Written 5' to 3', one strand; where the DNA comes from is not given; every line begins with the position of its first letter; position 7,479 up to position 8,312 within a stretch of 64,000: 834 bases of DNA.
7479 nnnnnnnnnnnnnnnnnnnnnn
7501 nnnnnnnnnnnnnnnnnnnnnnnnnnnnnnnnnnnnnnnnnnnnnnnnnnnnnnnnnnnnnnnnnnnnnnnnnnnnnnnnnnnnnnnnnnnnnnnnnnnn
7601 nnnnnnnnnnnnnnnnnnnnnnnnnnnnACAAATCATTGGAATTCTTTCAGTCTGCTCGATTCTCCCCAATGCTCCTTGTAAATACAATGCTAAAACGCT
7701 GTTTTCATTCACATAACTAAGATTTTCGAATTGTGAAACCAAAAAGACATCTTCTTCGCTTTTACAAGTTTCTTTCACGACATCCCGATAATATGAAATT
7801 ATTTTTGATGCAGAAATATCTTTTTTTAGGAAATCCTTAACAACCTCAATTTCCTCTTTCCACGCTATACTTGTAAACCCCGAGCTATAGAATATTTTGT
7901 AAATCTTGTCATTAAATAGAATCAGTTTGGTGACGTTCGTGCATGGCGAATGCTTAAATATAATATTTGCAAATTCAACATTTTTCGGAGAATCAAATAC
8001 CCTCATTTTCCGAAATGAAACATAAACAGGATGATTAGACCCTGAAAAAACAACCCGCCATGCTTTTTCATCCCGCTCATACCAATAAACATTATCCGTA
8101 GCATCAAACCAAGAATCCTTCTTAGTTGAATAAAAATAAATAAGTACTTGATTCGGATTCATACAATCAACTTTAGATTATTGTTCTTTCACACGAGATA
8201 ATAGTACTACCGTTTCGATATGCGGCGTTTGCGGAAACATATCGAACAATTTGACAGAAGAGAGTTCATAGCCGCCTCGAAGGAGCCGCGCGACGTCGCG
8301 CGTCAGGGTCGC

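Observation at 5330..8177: Low-GC single-gene islet: unknown N-domain + UPF1/DNA2-like helicase + DUF2726 nuclease-fold protein (candidate stand-alone defence gene)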

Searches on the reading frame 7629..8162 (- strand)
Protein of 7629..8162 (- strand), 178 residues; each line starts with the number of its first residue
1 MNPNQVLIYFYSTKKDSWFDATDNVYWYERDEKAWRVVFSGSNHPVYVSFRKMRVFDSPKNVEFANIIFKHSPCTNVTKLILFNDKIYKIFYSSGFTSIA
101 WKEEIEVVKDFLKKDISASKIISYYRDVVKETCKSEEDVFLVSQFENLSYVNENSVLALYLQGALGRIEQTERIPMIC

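Call 41: predict_structure(alignment_id=A4)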
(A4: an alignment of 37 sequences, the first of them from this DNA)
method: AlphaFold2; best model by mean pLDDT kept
length: 178 residues; sequences in the alignment: 37
mean_pLDDT: 91.7   pTM: 0.77
mean pLDDT of the five models: 91.7, 91.5, 90.2, 90.3, 89.8
residues with pLDDT >= 90: 138; 70-90: 29; 50-70: 11; < 50: 0
segments of 3 or more residues with pLDDT < 50: none
pLDDT, mean of each block of 10 residues (from residue 1): 95 95 96 96 95 97 96 96 98 96 95 91 91 90 88 90 77 61
secondary structure, 60 per line:
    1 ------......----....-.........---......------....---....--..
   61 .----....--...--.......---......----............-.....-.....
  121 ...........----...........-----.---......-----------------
elements in order: E7-12 E17-20 E25-30 E34-39 E46-49 E53-56 E59-61 E66-69 E72-74 E77-83 E87-92 E97-101 E105-108 H111-114 H116-131 H136-146 H156-161

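Call 53: search_protein_families(library=pfam, proteins=[window:7629-8162:-], max_evalue=10)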
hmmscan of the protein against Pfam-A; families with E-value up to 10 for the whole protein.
seq(178 aa): 0 families

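Call 54: find_homologous_proteins(query=A4, max_evalue=0.001)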
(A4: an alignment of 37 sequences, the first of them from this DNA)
Query A4 (37 sequences) (178 aa, profile of the alignment): 1 proteins with E <= 0.001 among 1389 candidates.
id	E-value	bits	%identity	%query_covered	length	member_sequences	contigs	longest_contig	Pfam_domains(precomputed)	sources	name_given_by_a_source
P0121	6.6e-5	41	-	-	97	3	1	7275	-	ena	-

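Call 63: search_protein_representatives(alignment_id=A4)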
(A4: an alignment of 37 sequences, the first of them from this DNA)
Query: 37 sequences, 177 profile positions. Proteins with E-value up to 0.001 (for the whole library): 780; up to 1e-10: 415; up to 1e-30: 21. The best 150 are listed.
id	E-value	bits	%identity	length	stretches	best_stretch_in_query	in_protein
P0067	3.6e-57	209.7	-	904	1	1-176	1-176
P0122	3.4e-49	183.7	-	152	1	1-137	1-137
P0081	7.1e-41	156.6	-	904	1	1-175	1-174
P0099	7.6e-41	156.5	-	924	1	1-176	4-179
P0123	7.0e-40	153.4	-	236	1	53-176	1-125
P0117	9.0e-39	149.8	-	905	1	1-170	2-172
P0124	3.3e-37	144.7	-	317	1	1-176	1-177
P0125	8.2e-37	143.4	-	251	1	1-175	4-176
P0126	4.3e-36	141.1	-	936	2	1-165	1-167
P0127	6.3e-36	140.5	-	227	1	1-173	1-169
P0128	3.6e-35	138.0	-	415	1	2-176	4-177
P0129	1.9e-34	135.7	-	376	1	2-175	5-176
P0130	5.0e-34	134.3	-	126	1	1-115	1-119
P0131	8.1e-34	133.6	-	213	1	1-170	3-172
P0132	7.1e-33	130.6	-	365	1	1-171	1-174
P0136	9.1e-31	123.7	-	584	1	3-176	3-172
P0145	2.4e-28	115.8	-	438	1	18-176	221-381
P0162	8.2e-25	104.3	-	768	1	1-164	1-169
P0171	2.0e-24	103.0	-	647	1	1-177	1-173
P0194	2.3e-22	96.3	-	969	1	1-177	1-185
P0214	3.8e-21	92.4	-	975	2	4-131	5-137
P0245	1.2e-19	87.5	-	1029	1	4-176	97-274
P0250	2.2e-19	86.6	-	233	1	18-168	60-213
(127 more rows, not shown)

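Call 64: search_protein_families(library=pfam, proteins=[P0124, P0128, P0136, P0145, P0171, P0162, P0245, P0250, P0214, P0194], max_evalue=0.0001)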
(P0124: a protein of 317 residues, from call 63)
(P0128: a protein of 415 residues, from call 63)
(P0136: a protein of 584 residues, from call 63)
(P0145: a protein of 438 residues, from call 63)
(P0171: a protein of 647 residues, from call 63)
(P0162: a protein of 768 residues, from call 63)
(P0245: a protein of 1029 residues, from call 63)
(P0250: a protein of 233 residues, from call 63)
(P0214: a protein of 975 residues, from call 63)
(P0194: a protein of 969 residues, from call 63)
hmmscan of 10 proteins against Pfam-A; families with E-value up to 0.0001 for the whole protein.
P0124 (317 aa): 4 families
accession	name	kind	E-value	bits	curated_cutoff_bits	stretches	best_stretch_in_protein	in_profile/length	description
PF13086.12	AAA_11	-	1.3e-12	48.5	27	1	182-282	2-117/257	AAA domain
PF13245.12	AAA_19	-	3.2e-08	34.2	25.1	1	186-265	1-81/134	AAA domain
PF13604.12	AAA_30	-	6.9e-07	29.6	27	1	182-244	2-66/191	AAA domain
PF09848.15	SLFN-g3_helicase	-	1.8e-06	27.9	24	1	198-253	3-56/354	Schlafen group 3, DNA/RNA helicase domain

P0128 (415 aa): 3 families
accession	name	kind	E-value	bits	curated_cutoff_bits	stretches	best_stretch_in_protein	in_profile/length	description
PF13086.12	AAA_11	-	2.3e-11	44.4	27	1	182-312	2-143/257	AAA domain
PF13245.12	AAA_19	-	9.1e-08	32.8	25.1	1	186-275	1-88/134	AAA domain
PF09848.15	SLFN-g3_helicase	-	9.7e-05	22.2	24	0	198-271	3-74/354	Schlafen group 3, DNA/RNA helicase domain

P0136 (584 aa): 6 families
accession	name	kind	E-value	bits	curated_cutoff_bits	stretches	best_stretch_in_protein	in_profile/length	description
PF13086.12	AAA_11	-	1.1e-27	97.9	27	1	177-531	2-256/257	AAA domain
PF13245.12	AAA_19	-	2.4e-13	50.8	25.1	1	181-260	1-81/134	AAA domain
PF13604.12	AAA_30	-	2.6e-12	47.3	27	1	178-300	3-110/191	AAA domain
PF04851.21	ResIII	-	1.4e-06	28.7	22.5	0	181-294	8-121/164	Type III restriction enzyme, res subunit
PF01443.25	Viral_helicase1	-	3.3e-06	27.5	21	0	478-530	48-102/228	Viral superfamily 1 RNA helicase core domain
PF00580.27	UvrD-helicase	-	1e-05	25.8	23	1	178-524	2-250/271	UvrD/REP helicase N-terminal domain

P0145 (438 aa): 2 families
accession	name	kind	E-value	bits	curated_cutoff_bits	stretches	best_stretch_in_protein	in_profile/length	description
PF13086.12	AAA_11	-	5.5e-10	39.9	27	1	386-427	2-44/257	AAA domain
PF13245.12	AAA_19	-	3.5e-06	27.7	25.1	1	390-435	1-46/134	AAA domain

P0171 (647 aa): 8 families
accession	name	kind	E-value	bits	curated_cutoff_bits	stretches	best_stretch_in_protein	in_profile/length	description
PF13086.12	AAA_11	-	1.4e-29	104.1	27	1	177-526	2-253/257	AAA domain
PF13245.12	AAA_19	-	3.7e-14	53.5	25.1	1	181-255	1-75/134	AAA domain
PF13604.12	AAA_30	-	4.5e-13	49.8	27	1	178-240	3-66/191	AAA domain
PF01443.25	Viral_helicase1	-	1.7e-09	38.2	21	0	486-526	58-100/228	Viral superfamily 1 RNA helicase core domain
PF13087.12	AAA_12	-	8.9e-06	25.8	27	1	559-630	10-92/195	AAA domain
PF09848.15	SLFN-g3_helicase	-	1.8e-05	24.7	24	0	193-244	3-55/354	Schlafen group 3, DNA/RNA helicase domain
PF03796.21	DnaB_C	-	2e-05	24.5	27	1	190-294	18-130/255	DnaB-like helicase C terminal domain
PF00270.35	DEAD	-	4.6e-05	23.7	26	0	181-246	4-71/167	DEAD/DEAH box helicase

P0162 (768 aa): 6 families
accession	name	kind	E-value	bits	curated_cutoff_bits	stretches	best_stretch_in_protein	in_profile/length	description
PF13087.12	AAA_12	-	3.2e-25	89.3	27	1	573-741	10-192/195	AAA domain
PF13086.12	AAA_11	-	1.7e-24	87.5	27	1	186-541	2-255/257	AAA domain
PF13245.12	AAA_19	-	1.8e-15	57.7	25.1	1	190-251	1-64/134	AAA domain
PF13604.12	AAA_30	-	5.5e-10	39.7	27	1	187-311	3-111/191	AAA domain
PF01443.25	Viral_helicase1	-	9.5e-08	32.6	21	0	491-554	50-121/228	Viral superfamily 1 RNA helicase core domain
PF00580.27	UvrD-helicase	-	2.9e-06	27.6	23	1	187-535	2-250/271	UvrD/REP helicase N-terminal domain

P0245 (1029 aa): 9 families
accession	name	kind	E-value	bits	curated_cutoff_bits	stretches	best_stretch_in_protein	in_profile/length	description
PF13087.12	AAA_12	-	2.9e-26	92.7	27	1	663-831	4-193/195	AAA domain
PF13086.12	AAA_11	-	3.4e-24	86.4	27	1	279-636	2-257/257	AAA domain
PF13245.12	AAA_19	-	2.2e-14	54.2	25.1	1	283-632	1-132/134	AAA domain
PF10881.14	DUF2726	-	6.5e-13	49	24.7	1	893-1016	7-123/126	Protein of unknown function (DUF2726)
PF01443.25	Viral_helicase1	-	7.4e-12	46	21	0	775-829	172-227/228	Viral superfamily 1 RNA helicase core domain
PF13604.12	AAA_30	-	6.1e-11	42.8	27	1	280-342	3-67/191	AAA domain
PF00580.27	UvrD-helicase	-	7.7e-07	29.5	23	1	281-628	3-250/271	UvrD/REP helicase N-terminal domain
PF13538.12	UvrD_C_2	-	3.5e-05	24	27.4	1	782-829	4-52/52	UvrD-like helicase C-terminal domain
PF09848.15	SLFN-g3_helicase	-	4.3e-05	23.4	24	1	294-345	2-55/354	Schlafen group 3, DNA/RNA helicase domain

P0250 (233 aa): 0 families

P0214 (975 aa): 8 families
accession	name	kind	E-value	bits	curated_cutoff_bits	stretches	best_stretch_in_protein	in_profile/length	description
PF13087.12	AAA_12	-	2e-29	103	27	1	620-789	10-193/195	AAA domain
PF13086.12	AAA_11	-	2.3e-23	83.7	27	1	227-588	2-255/257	AAA domain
PF10881.14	DUF2726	-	3.6e-16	59.5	24.7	1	847-966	7-122/126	Protein of unknown function (DUF2726)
PF13245.12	AAA_19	-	3.3e-15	56.9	25.1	1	231-292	1-64/134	AAA domain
PF13604.12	AAA_30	-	8e-13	49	27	1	227-285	2-62/191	AAA domain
PF01443.25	Viral_helicase1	-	5.9e-08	33.2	21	0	701-787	142-227/228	Viral superfamily 1 RNA helicase core domain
PF18741.7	MTES_1575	-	6.1e-06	26.7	38.2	1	899-960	24-84/96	REase_MTES_1575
PF00270.35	DEAD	-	6.2e-05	23.2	26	0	229-295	2-71/167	DEAD/DEAH box helicase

P0194 (969 aa): 13 families
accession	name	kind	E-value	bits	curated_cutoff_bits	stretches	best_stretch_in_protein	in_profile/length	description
PF13087.12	AAA_12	-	2.1e-28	99.7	27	1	585-760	4-194/195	AAA domain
PF13086.12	AAA_11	-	2e-26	93.8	27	1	189-544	2-255/257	AAA domain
PF13245.12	AAA_19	-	3.7e-16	60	25.1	1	193-272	1-81/134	AAA domain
PF01443.25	Viral_helicase1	-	1.9e-13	51.2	21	0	491-573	47-131/228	Viral superfamily 1 RNA helicase core domain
PF00580.27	UvrD-helicase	-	4.9e-12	46.5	23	1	190-538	2-250/271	UvrD/REP helicase N-terminal domain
PF13604.12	AAA_30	-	7.2e-11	42.6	27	1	189-253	2-68/191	AAA domain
PF10881.14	DUF2726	-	2.6e-09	37.3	24.7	1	880-954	48-120/126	Protein of unknown function (DUF2726)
PF04851.21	ResIII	-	6.5e-06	26.6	22.5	0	188-309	3-112/164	Type III restriction enzyme, res subunit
PF13538.12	UvrD_C_2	-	7.6e-06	26.1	27.4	1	708-757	2-52/52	UvrD-like helicase C-terminal domain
PF20720.3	nSTAND3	-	1.3e-05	25.4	27.2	1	191-271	5-83/155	Novel STAND NTPase 3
PF00270.35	DEAD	-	1.4e-05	25.3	26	0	191-270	2-87/167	DEAD/DEAH box helicase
PF02456.21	Adeno_IVa2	-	4.1e-05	23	21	0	137-232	23-116/370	Adenovirus IVa2 protein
PF18741.7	MTES_1575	-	9.7e-05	22.8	38.2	0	881-944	17-78/96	REase_MTES_1575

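Call 87: fold_search(model_id=the predicted structure, library=viral)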
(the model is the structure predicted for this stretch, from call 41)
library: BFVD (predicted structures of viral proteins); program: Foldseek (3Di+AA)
matches with E <= 10: 993; with E <= 0.001: 0
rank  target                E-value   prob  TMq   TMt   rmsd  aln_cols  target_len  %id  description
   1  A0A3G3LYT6            1.1e-02  0.80  0.20  0.22  11.7       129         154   17  Uncharacterized protein [Brevibacterium phage Cantare]
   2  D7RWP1                1.3e-02  0.69  0.24  0.16  16.9       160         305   12  (no name in the UniProt tables at hand)
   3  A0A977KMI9            2.0e-02  0.72  0.17  0.04  14.8       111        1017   11  (no name in the UniProt tables at hand)
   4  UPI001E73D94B         3.3e-02  0.63  0.20  0.23  12.8       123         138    7  (no name look-up for this kind of identifier)
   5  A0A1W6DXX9            3.5e-02  0.80  0.21  0.30  11.6       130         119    5  Uncharacterized protein [Aeromonas phage phiA8-29]
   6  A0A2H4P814            3.5e-02  0.57  0.17  0.11  11.5       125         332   14  Putative ribosomal protein L21e [Pseudomonas phage ventosus]
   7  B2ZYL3                3.9e-02  0.38  0.19  0.11  15.1       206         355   10  Uncharacterized protein [Ralstonia phage phiRSL1]
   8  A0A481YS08            4.3e-02  0.57  0.18  0.09  16.1       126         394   10  SprT-like family protein [Marseillevirus LCMAC101]
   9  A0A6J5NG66            5.1e-02  0.54  0.19  0.22  10.0       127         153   13  Uncharacterized protein [uncultured Caudovirales phage]
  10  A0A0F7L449            5.1e-02  0.44  0.22  0.25  20.6       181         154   13  Uncharacterized protein [uncultured marine virus]
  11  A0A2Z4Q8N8            5.4e-02  0.33  0.16  0.20  13.8       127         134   12  (no name in the UniProt tables at hand)
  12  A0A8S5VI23            5.4e-02  0.18  0.17  0.10  16.5       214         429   13  Portal protein [Myoviridae sp. ctCYN4]
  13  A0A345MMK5            5.7e-02  0.25  0.18  0.17  15.1       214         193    9  (no name in the UniProt tables at hand)
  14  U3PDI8                6.1e-02  0.54  0.19  0.11  12.7       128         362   11  Uncharacterized protein [Burkholderia phage JG068]
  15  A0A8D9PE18            6.1e-02  0.13  0.13  0.14  14.9       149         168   15  mRNA splicing protein [Myoviridae sp. ctjz83]
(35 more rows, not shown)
